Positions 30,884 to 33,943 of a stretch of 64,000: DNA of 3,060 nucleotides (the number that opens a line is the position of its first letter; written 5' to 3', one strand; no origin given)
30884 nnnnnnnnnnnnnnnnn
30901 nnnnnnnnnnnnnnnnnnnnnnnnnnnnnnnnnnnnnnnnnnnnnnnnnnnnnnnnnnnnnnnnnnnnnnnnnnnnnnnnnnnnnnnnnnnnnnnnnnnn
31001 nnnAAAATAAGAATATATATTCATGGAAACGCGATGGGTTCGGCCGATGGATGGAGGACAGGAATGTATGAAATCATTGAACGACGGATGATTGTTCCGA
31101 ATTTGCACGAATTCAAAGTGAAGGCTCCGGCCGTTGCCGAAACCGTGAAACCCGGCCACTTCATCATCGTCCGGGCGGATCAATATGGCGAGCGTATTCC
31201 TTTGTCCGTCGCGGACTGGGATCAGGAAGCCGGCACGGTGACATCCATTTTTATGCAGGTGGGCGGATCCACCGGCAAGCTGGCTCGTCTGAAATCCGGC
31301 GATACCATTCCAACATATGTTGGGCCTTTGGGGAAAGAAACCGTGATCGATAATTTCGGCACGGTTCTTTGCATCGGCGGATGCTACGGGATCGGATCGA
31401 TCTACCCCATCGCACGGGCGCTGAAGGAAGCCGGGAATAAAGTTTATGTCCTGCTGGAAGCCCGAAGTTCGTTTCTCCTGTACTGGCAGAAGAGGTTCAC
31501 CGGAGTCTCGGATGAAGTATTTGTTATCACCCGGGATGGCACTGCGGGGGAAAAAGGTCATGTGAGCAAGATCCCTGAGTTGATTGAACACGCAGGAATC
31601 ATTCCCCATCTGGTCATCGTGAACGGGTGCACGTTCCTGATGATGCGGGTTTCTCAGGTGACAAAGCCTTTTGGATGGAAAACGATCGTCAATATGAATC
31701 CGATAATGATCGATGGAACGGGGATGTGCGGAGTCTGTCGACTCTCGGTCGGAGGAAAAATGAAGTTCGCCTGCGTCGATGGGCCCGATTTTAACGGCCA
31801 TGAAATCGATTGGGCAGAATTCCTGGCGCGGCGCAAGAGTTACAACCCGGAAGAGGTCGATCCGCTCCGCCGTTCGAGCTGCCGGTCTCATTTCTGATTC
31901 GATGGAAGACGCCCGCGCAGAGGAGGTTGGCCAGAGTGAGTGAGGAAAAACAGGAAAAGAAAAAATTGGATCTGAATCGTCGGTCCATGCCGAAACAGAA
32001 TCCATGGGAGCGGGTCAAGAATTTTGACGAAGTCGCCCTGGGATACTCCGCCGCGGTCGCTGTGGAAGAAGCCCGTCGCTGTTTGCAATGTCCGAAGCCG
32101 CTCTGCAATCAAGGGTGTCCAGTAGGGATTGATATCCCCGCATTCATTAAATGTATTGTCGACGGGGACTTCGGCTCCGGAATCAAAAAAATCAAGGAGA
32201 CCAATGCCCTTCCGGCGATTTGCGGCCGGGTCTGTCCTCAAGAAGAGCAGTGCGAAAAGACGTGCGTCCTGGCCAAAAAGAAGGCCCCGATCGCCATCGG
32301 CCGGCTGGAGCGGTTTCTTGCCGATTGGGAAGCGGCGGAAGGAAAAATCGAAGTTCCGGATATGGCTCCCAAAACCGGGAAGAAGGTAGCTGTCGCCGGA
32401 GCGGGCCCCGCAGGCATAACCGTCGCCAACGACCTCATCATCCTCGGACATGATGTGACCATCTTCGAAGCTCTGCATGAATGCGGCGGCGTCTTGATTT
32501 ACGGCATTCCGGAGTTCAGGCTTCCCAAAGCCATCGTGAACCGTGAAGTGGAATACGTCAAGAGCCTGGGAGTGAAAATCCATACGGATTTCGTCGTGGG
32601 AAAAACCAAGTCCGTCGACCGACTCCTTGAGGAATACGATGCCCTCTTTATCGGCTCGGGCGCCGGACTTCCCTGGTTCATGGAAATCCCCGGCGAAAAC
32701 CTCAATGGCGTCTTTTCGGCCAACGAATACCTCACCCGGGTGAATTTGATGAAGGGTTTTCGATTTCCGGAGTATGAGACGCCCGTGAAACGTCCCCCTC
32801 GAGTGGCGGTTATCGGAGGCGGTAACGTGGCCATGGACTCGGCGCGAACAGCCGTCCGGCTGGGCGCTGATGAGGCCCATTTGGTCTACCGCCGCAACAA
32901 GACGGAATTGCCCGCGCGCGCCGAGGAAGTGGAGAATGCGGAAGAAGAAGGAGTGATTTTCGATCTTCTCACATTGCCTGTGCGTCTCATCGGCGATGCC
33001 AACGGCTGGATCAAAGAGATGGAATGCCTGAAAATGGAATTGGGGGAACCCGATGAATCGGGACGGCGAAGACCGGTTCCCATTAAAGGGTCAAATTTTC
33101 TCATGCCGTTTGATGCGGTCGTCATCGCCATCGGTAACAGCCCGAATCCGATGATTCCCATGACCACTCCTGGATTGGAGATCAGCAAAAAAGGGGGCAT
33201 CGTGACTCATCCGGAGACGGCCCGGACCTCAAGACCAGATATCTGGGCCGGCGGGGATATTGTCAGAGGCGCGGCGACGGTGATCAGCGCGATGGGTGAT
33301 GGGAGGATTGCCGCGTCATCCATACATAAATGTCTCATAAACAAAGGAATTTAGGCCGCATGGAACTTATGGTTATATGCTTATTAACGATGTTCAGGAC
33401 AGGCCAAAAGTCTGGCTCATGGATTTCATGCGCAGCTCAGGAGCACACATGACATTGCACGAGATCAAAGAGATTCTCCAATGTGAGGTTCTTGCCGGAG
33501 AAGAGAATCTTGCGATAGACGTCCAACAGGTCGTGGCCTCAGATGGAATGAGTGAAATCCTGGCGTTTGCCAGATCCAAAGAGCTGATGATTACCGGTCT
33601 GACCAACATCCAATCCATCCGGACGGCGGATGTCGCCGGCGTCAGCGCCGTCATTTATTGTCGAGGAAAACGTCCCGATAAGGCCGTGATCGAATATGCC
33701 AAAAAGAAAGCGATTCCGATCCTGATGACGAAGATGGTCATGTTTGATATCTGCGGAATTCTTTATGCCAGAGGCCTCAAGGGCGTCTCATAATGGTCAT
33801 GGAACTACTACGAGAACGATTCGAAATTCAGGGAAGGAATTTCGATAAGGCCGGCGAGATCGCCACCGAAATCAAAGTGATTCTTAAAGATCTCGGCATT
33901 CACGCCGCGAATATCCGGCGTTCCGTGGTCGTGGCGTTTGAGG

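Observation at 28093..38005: Nine-gene redox operon combining NfnAB-like, NuoEFG-like and a sensory-type [FeFe]-hydrogenase-like protein, with no catalytic hydrogenase or FDH site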

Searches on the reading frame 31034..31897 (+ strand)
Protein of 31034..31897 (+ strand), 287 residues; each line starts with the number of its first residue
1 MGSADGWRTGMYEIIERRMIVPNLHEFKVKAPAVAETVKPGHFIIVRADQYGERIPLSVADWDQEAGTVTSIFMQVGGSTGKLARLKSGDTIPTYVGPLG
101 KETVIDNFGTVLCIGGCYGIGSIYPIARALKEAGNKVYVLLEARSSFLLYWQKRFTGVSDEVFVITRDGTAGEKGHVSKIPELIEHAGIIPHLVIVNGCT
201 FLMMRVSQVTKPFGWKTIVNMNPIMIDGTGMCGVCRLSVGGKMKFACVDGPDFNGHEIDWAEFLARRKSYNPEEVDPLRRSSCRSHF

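Call 4: search_protein_families(library=pfam, proteins=[window:31034-31897:+], max_evalue=0.01)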
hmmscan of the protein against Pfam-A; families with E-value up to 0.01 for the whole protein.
window:31034-31897:+ (287 aa): 1 family
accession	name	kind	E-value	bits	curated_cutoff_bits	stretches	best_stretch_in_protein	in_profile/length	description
PF10418.14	DHODB_Fe-S_bind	-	1.9e-12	47.1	23.9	1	222-259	1-41/41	Iron-sulfur cluster binding domain of dihydroorotate dehydrogenase B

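Call 5: search_protein_families(library=ncbifam, proteins=[window:31034-31897:+], max_evalue=0.01)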
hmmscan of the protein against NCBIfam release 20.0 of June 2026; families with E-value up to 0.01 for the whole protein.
window:31034-31897:+ (287 aa): 12 families
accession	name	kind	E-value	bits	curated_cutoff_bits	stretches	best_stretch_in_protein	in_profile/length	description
NF004862.0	PRK06222.1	subfamily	1.3e-98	330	220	1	11-281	1-271/281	sulfide/dihydroorotate dehydrogenase-like FAD/NAD-binding protein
NF009414.0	PRK12778.1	equivalog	1.1e-86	291.7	1103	1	11-280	1-270/752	bifunctional dihydroorotate dehydrogenase B NAD binding subunit/NADPH-dependent glutamate synthase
NF009413.0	PRK12775.1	equivalog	7.5e-72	242.5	1895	1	11-274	1-264/1006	putative trifunctional 2-polyprenylphenol hydroxylase/glutamate synthase subunit beta/ferritin domain-containing protein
NF009415.0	PRK12779.1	equivalog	8.6e-52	176.1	1519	1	12-277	651-937/944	putative bifunctional glutamate synthase subunit beta/2-polyprenylphenol hydroxylase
NF000796.0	PRK00054.1-1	equivalog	7.2e-28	97.5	224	1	24-268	18-245/254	dihydroorotate dehydrogenase electron transfer subunit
NF000799.0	PRK00054.1-4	equivalog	2.8e-25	88.8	314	1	13-257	8-255/258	dihydroorotate dehydrogenase electron transfer subunit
NF000798.0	PRK00054.1-3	equivalog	3.5e-25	89.1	219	1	11-258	7-242/244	dihydroorotate dehydrogenase electron transfer subunit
NF000797.0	PRK00054.1-2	equivalog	3.4e-17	62.6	270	1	13-255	18-262/267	dihydroorotate dehydrogenase electron transfer subunit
NF004470.0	PRK05802.1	equivalog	6.5e-13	48.4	313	1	10-242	66-308/330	sulfide/dihydroorotate dehydrogenase-like FAD/NAD-binding protein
NF006220.0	PRK08345.1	subfamily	1.8e-09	37.2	395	1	23-123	26-128/294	cytochrome-c3 hydrogenase subunit gamma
NF040835.1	sulfhyd_HydG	equivalog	1.7e-08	34.1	650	1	23-112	33-122/292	NADPH-dependent hydrogenase/sulfhydrogenase 1 subunit gamma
NF040830.1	sulfhyd_ShyC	equivalog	6.7e-06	25.5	600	0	33-123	32-123/288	NAD(P)-dependent hydrogenase/sulfhydrogenase 2 subunit gamma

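Call 35: search_solved_structures(query=window:31034-31897:+, max_evalue=1e-10, show_alignments=1)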
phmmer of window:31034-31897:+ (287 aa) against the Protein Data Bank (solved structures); distinct sequences matched with E-value up to 1e-10: 6.
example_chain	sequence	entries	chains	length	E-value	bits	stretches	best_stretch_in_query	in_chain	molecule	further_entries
5jca_S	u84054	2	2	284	7.7e-76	258.2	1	11-272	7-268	NADH-dependent Ferredoxin:NADP Oxidoreductase (NfnI) subunit beta | NADH-dependent Ferredoxin:NADP Oxidoreductase subunit beta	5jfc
4ylf_A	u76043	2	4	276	3.4e-65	223.3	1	9-274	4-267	Dihydroorotate dehydrogenase B (NAD(+)), electron transfer subunit homolog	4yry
5vj7_B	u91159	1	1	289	2.1e-50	174.7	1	11-270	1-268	Ferredoxin-NADP(+) reductase subunit alpha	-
5ksw_B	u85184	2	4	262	2e-18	69.8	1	11-257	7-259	Dihydroorotate dehydrogenase B (NAD(+)), electron transfer subunit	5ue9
1ep3_B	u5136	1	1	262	5.9e-18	68.2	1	11-258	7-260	DIHYDROOROTATE DEHYDROGENASE B (PYRK SUBUNIT)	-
1ep1_B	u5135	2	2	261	5.9e-18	68.2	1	11-258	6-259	DIHYDROOROTATE DEHYDROGENASE B (PYRK SUBUNIT)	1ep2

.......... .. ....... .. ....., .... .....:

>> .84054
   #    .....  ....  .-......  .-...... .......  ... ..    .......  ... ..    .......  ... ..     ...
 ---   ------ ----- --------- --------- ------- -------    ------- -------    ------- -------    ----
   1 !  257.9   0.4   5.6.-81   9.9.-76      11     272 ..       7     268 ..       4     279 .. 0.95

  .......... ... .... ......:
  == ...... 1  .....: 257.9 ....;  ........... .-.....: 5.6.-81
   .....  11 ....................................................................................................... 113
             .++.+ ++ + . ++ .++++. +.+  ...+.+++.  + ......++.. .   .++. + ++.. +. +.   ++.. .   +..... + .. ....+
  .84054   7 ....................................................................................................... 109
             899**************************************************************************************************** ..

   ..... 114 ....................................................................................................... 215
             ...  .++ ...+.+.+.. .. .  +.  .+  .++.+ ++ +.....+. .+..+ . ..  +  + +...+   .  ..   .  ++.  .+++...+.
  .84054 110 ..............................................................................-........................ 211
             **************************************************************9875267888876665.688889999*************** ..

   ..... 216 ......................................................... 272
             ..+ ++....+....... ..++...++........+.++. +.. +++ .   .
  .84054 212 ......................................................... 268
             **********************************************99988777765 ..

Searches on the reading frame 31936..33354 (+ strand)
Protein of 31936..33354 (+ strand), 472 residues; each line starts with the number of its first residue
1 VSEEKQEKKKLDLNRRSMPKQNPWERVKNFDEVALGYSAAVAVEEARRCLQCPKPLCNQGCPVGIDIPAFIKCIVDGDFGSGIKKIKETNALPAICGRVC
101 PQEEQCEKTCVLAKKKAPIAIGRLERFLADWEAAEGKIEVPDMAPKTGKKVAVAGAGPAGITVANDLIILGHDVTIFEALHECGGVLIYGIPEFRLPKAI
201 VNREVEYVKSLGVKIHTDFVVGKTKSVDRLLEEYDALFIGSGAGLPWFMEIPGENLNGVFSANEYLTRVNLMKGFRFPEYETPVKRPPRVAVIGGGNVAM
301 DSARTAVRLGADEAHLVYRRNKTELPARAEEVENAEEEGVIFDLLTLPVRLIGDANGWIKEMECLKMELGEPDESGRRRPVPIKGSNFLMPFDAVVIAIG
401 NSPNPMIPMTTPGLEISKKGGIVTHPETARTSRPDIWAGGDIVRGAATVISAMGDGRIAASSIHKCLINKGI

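Call 4: search_protein_families(library=pfam, proteins=[window:31936-33354:+], max_evalue=0.01)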
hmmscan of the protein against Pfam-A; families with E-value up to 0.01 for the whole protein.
window:31936-33354:+ (472 aa): 7 families
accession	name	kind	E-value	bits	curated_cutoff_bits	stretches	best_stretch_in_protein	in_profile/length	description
PF14691.11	Fer4_20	-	1.5e-42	144.4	25.8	1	26-135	1-111/113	Dihydroprymidine dehydrogenase domain II, 4Fe-4S cluster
PF07992.20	Pyr_redox_2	-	4.9e-29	102.1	26.1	1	149-456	1-291/291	Pyridine nucleotide-disulphide oxidoreductase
PF00070.33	Pyr_redox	-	3.7e-09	37.4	22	1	289-357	1-72/82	Pyridine nucleotide-disulphide oxidoreductase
PF01262.27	AlaDh_PNT_C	-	9.2e-07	28.9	23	1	261-313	4-54/214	Alanine dehydrogenase/PNT, C-terminal domain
PF13738.12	Pyr_redox_3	-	1.3e-05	25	30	0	288-323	165-199/305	Pyridine nucleotide-disulphide oxidoreductase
PF13450.12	NAD_binding_8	-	0.0013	19.4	21.9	1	153-185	1-33/68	NAD(P)-binding Rossmann-like domain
PF13241.12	NAD_binding_7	-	0.0054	17.7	22.1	0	289-317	9-36/104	Putative NAD(P)-binding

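Call 5: search_protein_families(library=ncbifam, proteins=[window:31936-33354:+], max_evalue=0.01)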
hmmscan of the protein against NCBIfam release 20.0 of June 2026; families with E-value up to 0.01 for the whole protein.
window:31936-33354:+ (472 aa): 63 families (the best 25 are shown)
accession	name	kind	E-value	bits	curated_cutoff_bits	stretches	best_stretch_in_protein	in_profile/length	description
NF009414.0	PRK12778.1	equivalog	3e-206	687.1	1103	1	3-468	284-750/752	bifunctional dihydroorotate dehydrogenase B NAD binding subunit/NADPH-dependent glutamate synthase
TIGR01316.1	gltA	equivalog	1.6e-173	577.6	471.75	1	24-466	3-448/449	NADPH-dependent glutamate synthase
NF009413.0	PRK12775.1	equivalog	9.7e-155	516.9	1895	1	3-468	284-755/1006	putative trifunctional 2-polyprenylphenol hydroxylase/glutamate synthase subunit beta/ferritin domain-containing protein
NF009454.0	PRK12814.1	equivalog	1.5e-116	390.3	916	2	57-470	104-503/657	putative NADPH-dependent glutamate synthase small subunit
NF009415.0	PRK12779.1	equivalog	6.3e-116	388.4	1519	1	58-465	211-624/944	putative bifunctional glutamate synthase subunit beta/2-polyprenylphenol hydroxylase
NF009410.0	PRK12771.1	subfamily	3.3e-114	382.5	516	2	55-468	48-446/566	NAD(P)-binding protein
TIGR01318.1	gltD_gamma_fam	subfamily_domain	7.8e-112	374.2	482.95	1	12-465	5-463/467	glutamate synthase, small subunit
NF009408.0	PRK12769.1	equivalog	8e-108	361.3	1003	1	5-467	183-651/659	formate-dependent uric acid utilization protein AegA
NF010590.0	PRK13984.1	equivalog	2e-91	307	946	1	6-470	149-609/611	putative oxidoreductase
NF009451.0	PRK12809.1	equivalog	9.1e-87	291.8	1154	1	13-463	173-630/639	formate-dependent uric acid utilization protein YgfT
TIGR01317.1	GOGAT_sm_gam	subfamily_domain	3.3e-78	263.7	447.7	1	11-469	6-480/485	glutamate synthase small subunit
TIGR03315.1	Se_ygfK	equivalog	2.2e-77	260.4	835.3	1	52-464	442-836/1012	putative selenate reductase subunit YgfK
NF009409.0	PRK12770.1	subfamily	2.4e-76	257.2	343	1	143-470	13-353/360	putative glutamate synthase subunit beta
NF045663.1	diclust_near_Sec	equivalog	2.7e-41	141.5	530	2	47-243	10-199/759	pyridine nucleotide-disulfide oxidoreductase/dicluster-binding protein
NF045599.1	bili_reduct_long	exception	3.1e-14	52.2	750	1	146-310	379-527/641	bilirubin reductase, long form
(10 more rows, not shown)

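Call 34: search_solved_structures(query=window:31936-33354:+, max_evalue=1e-30, show_alignments=1)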
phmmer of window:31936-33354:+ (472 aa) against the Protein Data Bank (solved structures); distinct sequences matched with E-value up to 1e-30: 12.
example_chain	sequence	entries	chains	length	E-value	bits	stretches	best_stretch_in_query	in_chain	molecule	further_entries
4ylf_B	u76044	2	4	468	6.2e-169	566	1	16-468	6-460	Dihydropyrimidine dehydrogenase subunit A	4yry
5jca_L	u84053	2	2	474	6.5e-155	519.8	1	14-467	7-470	NADH-dependent Ferredoxin:NADP Oxidoreductase (NfnI) subunit alpha | NADH-dependent Ferredoxin:NADP Oxidoreductase subunit alpha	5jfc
5vj7_A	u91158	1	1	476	3.8e-139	467.8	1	15-471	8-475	Oxidoreductase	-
9n5u_A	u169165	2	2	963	2.9e-98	333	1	54-464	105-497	NfnA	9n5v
9bov_A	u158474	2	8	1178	8.2e-91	308.4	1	52-466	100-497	Molybdopterin oxidoreductase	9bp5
6s6s_G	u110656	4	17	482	2.6e-82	280.4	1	17-465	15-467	Glutamate synthase [NADPH] small chain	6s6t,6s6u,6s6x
2vdc_G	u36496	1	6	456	2.4e-80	273.9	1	29-465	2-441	GLUTAMATE SYNTHASE [NADPH] SMALL CHAIN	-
8oh5_C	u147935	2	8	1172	1.1e-78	268.4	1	52-465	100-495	Formate dehydrogenase-O, major subunit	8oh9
7mfm_I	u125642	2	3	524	4.8e-51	177.3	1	12-469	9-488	Glutamate synthase (NADPH) small chain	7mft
1gt8_A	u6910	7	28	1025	2.8e-49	171.4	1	25-467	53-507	DIHYDROPYRIMIDINE DEHYDROGENASE | Dihydropyrimidine dehydrogenase [NADP(+)]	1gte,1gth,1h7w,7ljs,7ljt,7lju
1h7x_A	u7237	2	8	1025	2.8e-49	171.4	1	25-467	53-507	DIHYDROPYRIMIDINE DEHYDROGENASE | Dihydropyrimidine dehydrogenase [NADP(+)]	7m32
7m31_A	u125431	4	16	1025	2.8e-49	171.4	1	25-467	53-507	Dihydropyrimidine dehydrogenase [NADP(+)]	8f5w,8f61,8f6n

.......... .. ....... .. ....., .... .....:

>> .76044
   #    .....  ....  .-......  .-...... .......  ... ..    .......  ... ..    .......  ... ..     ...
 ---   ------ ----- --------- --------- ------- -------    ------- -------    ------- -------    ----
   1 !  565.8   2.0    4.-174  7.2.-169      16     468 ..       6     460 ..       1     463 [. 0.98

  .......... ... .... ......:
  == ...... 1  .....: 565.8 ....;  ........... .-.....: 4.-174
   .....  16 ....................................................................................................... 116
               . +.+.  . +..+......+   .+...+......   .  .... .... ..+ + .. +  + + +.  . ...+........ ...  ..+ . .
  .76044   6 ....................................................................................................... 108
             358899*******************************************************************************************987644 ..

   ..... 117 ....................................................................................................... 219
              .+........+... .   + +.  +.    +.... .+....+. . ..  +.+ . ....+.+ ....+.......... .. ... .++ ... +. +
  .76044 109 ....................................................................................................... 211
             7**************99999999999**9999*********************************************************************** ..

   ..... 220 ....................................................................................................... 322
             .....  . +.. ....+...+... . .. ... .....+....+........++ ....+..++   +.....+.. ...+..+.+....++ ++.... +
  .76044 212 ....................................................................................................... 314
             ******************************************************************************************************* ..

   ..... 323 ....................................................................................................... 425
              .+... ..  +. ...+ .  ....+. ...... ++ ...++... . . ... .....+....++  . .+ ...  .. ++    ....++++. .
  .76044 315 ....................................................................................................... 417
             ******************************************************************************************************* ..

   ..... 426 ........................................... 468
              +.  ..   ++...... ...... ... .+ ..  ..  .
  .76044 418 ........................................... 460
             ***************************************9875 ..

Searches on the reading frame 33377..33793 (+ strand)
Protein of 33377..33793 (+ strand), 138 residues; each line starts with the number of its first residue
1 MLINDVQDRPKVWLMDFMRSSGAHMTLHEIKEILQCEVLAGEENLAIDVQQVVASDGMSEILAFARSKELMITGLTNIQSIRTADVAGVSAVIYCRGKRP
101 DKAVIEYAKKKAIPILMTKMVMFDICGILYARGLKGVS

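Call 4: search_protein_families(library=pfam, proteins=[window:33377-33793:+], max_evalue=0.01)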
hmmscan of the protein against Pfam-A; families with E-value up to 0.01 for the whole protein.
window:33377-33793:+ (138 aa): 3 families
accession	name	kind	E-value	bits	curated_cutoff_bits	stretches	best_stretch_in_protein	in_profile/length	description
PF07085.17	DRTGG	-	1.6e-08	34.8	25.2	1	29-120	1-93/105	DRTGG domain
PF07905.16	PucR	-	2.6e-06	28.2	33.5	1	32-118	7-101/118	Purine catabolism regulatory protein-like family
PF02603.21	Hpr_kinase_N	-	9.3e-05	22.9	24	1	88-121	80-113/125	HPr Serine kinase N terminus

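Call 5: search_protein_families(library=ncbifam, proteins=[window:33377-33793:+], max_evalue=0.01)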
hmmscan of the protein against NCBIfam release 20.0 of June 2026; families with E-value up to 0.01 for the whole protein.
window:33377-33793:+ (138 aa): 6 families
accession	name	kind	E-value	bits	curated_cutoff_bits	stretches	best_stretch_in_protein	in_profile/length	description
NF038279.1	TF_CBS_SpxR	exception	8.1e-07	28.1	600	1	23-128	69-173/427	CBS-HotDog domain-containing transcription factor SpxR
NF011443.0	PRK14869.1-5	equivalog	3.3e-05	22.5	335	1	21-126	135-240/546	putative manganese-dependent inorganic diphosphatase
NF011442.0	PRK14869.1-4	equivalog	0.00084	17.9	400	1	25-126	140-240/543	putative manganese-dependent inorganic diphosphatase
NF011440.0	PRK14869.1-2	equivalog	0.0047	15.6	746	1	20-126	130-234/541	putative manganese-dependent inorganic diphosphatase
NF011447.0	PRK14869.2-3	equivalog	0.0065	15.1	522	1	29-120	143-232/540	putative manganese-dependent inorganic diphosphatase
NF011441.0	PRK14869.1-3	equivalog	0.0066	15.1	753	1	24-123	137-236/548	putative manganese-dependent inorganic diphosphatase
